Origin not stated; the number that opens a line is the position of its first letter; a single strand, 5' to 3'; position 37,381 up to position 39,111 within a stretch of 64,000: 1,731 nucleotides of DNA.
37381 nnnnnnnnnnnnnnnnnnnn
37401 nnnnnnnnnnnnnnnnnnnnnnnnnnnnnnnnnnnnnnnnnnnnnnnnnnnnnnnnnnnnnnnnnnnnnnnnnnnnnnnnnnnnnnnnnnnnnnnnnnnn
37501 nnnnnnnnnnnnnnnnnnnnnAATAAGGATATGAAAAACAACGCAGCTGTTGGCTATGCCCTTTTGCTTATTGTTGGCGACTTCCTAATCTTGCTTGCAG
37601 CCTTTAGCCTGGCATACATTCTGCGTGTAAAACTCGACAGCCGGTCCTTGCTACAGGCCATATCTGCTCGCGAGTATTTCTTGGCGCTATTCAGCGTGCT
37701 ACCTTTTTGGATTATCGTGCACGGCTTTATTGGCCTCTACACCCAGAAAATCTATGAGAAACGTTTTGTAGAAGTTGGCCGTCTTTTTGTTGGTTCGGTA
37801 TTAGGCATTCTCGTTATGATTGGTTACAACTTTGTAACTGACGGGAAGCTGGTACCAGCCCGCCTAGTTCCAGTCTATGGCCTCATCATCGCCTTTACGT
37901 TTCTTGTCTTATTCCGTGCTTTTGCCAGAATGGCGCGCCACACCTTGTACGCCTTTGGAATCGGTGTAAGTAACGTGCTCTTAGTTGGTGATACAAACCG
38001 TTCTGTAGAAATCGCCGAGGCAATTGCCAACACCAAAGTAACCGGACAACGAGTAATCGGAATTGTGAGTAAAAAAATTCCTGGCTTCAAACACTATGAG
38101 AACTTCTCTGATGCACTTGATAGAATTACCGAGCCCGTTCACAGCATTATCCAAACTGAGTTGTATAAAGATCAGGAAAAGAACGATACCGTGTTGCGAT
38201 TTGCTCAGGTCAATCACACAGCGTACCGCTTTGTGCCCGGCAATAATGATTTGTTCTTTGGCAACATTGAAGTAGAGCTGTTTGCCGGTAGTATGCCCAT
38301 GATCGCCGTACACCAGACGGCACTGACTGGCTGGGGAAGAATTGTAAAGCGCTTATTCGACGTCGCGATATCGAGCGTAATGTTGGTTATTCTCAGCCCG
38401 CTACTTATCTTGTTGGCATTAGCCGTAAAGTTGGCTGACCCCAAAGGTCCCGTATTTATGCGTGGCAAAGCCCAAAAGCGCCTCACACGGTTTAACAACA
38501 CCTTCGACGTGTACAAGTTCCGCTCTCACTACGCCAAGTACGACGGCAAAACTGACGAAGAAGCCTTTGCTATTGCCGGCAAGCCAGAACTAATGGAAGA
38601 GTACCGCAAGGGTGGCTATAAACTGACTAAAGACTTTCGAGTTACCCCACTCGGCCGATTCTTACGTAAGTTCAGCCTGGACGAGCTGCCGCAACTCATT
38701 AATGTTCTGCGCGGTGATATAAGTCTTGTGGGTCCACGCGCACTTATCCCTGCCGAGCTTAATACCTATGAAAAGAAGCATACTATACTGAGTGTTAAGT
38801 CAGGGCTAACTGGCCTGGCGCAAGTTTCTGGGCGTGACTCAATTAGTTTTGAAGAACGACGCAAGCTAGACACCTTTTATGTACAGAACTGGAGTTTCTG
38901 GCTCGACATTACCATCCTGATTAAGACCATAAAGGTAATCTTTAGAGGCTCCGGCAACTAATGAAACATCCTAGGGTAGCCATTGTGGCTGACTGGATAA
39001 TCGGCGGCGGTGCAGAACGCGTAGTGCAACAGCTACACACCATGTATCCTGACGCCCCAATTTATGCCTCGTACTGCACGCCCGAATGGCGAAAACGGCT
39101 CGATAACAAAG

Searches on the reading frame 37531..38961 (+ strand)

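Call 47: search_protein_families(library=pfam, proteins=[window:37531-38961:+])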
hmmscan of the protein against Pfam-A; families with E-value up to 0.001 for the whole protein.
window:37531-38961:+ (476 aa): 2 families
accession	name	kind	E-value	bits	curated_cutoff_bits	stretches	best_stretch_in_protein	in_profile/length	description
PF02397.22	Bac_transf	-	8.4e-57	192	27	1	273-471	1-178/179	Bacterial sugar transferase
PF13727.12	CoA_binding_3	-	1.4e-05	25.6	25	1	67-185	3-116/175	CoA-binding domain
